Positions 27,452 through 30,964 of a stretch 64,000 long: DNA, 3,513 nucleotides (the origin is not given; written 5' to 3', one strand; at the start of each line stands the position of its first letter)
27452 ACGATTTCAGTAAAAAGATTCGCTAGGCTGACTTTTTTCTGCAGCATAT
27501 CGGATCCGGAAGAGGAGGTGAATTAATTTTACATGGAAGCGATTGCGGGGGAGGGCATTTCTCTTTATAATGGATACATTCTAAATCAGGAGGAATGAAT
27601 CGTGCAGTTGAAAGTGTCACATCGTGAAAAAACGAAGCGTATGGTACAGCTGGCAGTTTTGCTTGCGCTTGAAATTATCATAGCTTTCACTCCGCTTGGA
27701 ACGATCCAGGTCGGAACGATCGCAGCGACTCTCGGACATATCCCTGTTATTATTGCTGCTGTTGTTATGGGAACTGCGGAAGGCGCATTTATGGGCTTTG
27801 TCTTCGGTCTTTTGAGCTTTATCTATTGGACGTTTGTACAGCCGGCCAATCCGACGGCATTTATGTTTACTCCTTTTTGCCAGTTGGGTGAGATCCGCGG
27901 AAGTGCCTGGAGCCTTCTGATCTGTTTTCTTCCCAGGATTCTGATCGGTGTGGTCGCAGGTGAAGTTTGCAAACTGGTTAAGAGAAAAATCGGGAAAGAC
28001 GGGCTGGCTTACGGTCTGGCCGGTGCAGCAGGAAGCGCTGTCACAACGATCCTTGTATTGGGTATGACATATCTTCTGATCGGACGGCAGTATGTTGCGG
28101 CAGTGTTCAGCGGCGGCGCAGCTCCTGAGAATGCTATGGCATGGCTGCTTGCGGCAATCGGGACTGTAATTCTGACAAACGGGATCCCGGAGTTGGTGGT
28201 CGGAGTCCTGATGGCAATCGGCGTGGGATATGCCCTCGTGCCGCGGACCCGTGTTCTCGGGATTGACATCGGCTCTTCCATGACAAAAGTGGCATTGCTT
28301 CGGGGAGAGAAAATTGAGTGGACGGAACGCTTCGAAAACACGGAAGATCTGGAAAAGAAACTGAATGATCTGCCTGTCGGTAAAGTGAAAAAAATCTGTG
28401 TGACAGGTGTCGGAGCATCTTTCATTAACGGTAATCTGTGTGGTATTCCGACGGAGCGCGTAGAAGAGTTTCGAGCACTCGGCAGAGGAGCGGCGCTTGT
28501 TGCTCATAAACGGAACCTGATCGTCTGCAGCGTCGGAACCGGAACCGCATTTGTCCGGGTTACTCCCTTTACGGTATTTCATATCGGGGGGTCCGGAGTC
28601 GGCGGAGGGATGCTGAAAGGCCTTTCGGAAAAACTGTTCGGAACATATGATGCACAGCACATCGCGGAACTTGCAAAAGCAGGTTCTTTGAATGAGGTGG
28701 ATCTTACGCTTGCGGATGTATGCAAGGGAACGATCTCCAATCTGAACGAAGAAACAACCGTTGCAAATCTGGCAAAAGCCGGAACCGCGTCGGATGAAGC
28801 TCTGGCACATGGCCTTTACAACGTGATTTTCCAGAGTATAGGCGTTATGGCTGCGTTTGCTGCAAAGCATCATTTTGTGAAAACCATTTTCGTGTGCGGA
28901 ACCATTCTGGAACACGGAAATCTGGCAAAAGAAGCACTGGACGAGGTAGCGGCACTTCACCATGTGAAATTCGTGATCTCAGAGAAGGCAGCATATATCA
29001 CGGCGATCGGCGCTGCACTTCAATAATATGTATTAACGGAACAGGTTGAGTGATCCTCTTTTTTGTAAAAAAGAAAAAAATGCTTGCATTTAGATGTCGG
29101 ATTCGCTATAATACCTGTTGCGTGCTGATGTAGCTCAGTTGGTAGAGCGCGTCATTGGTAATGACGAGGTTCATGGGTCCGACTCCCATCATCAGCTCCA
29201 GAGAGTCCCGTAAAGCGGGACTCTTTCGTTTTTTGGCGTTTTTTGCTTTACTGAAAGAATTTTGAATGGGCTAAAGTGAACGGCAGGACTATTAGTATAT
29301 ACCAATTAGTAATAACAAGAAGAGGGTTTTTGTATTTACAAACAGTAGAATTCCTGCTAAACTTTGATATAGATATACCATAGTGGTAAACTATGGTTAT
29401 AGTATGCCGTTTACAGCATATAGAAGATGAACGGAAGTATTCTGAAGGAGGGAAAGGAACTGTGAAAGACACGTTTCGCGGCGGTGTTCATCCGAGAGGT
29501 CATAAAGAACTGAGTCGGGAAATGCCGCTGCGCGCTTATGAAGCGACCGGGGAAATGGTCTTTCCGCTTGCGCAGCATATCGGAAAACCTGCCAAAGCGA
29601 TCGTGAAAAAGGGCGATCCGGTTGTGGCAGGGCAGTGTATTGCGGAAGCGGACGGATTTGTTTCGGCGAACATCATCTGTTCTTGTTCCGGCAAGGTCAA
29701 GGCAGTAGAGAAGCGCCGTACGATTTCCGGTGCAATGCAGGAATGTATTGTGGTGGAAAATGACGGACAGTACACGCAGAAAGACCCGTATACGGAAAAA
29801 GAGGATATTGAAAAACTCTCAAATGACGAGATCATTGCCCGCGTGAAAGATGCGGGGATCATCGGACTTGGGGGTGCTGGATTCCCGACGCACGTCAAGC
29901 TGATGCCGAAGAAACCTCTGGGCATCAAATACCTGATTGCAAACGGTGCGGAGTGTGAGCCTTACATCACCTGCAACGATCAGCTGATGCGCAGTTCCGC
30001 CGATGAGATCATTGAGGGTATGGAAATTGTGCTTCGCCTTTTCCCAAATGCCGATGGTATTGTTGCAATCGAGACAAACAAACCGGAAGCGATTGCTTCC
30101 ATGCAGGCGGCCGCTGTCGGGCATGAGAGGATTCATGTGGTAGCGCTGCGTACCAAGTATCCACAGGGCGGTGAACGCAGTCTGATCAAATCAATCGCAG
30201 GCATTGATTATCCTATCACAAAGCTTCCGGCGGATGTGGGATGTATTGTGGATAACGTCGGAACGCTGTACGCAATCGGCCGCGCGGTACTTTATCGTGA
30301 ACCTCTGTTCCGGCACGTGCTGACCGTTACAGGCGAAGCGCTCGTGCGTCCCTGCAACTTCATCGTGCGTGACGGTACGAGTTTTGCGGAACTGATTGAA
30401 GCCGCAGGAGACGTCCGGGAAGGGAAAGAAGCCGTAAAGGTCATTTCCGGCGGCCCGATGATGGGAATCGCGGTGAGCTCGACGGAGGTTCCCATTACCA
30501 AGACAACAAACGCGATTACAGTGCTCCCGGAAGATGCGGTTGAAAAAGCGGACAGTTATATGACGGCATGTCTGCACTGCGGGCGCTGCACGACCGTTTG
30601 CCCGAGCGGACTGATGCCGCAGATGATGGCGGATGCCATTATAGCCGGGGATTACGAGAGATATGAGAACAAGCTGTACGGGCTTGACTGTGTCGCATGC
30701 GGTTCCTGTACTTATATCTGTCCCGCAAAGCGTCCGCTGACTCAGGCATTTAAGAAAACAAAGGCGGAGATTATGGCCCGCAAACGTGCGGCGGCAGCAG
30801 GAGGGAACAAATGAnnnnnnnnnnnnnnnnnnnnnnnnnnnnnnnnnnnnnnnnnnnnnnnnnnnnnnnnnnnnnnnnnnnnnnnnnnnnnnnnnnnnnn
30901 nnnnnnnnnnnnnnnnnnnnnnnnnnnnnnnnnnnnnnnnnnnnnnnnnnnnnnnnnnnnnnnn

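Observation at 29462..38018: rnfC-DG-E-A-B directly followed by nrfA and resB/ccsA, with no NrfH: possible Rnf-linked nitrite ammonification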

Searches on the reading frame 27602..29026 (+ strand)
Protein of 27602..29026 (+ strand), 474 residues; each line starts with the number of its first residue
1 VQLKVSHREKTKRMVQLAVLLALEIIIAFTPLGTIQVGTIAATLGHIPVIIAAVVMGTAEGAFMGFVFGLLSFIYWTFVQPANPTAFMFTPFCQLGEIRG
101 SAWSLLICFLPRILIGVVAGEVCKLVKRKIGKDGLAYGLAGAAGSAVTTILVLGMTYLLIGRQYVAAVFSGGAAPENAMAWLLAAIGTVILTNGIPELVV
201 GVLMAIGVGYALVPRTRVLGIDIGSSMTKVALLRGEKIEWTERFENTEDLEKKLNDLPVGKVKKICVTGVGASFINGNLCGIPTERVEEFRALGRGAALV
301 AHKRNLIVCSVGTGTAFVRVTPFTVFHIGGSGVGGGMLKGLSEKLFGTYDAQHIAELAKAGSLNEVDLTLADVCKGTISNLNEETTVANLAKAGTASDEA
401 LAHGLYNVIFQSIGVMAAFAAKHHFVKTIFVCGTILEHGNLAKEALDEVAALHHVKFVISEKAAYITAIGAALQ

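Call 3: search_protein_families(library=pfam, proteins=[window:27602-29026:+])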
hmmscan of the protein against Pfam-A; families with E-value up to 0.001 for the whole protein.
window:27602-29026:+ (474 aa): 3 families
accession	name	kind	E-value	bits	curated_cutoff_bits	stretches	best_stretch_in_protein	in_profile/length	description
PF12822.12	ECF_trnsprt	-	6.7e-16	59.2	30.7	1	12-205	1-165/169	ECF transporter, substrate-specific component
PF03630.20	Fumble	-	7.1e-15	55.4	28.5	1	307-473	150-333/334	Fumble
PF09515.15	Thia_YuaJ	-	3.3e-05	24.5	25.8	1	14-77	1-63/177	Thiamine transporter protein (Thia_YuaJ)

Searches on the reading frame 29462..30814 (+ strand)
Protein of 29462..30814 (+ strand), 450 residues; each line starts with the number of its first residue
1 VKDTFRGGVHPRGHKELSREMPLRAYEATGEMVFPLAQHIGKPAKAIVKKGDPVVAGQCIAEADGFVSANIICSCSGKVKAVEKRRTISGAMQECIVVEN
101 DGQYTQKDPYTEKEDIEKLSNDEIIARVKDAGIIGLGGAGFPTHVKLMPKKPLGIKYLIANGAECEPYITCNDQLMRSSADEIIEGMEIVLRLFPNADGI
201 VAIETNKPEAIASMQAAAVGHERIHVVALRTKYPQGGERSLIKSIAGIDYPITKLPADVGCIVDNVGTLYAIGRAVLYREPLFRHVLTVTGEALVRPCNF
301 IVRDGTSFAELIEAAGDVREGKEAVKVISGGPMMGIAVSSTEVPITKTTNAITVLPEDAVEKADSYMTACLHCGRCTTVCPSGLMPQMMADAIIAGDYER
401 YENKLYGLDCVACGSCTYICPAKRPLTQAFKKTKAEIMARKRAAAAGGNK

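Call 3: search_protein_families(library=pfam, proteins=[window:29462-30814:+])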
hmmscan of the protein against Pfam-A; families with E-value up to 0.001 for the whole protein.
window:29462-30814:+ (450 aa): 15 families
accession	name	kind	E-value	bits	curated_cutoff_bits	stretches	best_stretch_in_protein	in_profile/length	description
PF01512.22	Complex1_51K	-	4.5e-50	169.9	31.2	1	128-272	1-148/150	Nuo51 FMN-binding domain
PF13375.12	RnfC_N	-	1.1e-34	118.9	25.6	1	4-103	2-101/101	RnfC Barrel sandwich hybrid domain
PF13183.11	Fer4_8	-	4.4e-10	40.4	27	1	358-384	42-68/68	4Fe-4S dicluster domain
PF13187.11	Fer4_9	-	9.6e-09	35.6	27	1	369-423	1-50/52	4Fe-4S dicluster domain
PF13237.11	Fer4_10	-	9.8e-09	35.5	25.5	1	368-421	7-53/53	4Fe-4S dicluster domain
PF10531.15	SLBB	-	1.1e-08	35.2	27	1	287-337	2-55/55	SLBB domain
PF13534.11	Fer4_17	-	1.1e-07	32.7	22.2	0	361-384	37-60/61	4Fe-4S dicluster domain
PF12838.12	Fer4_7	-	1.2e-06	29.3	27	2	370-422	2-50/52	4Fe-4S dicluster domain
PF12837.12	Fer4_6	-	2e-06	27.9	25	1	368-384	7-23/24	4Fe-4S binding domain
PF17179.9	Fer4_22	-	1.3e-05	26.4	27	0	370-382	2-14/95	4Fe-4S dicluster domain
PF25160.1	LdpA_Fe-S-bd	-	2.6e-05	24.4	27.6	1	353-385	11-43/49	LdpA Fe-S cluster-binding domain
PF14697.11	Fer4_21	-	4.1e-05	24.1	35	1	369-422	7-53/59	4Fe-4S dicluster domain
PF12797.12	Fer4_2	-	5.2e-05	23.4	24.5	0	369-382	9-22/22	4Fe-4S binding domain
PF00037.32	Fer4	-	6.4e-05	23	21.1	0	369-383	7-21/24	4Fe-4S binding domain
PF12800.12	Fer4_4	-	0.00012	22.6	24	0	369-383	3-17/17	4Fe-4S binding domain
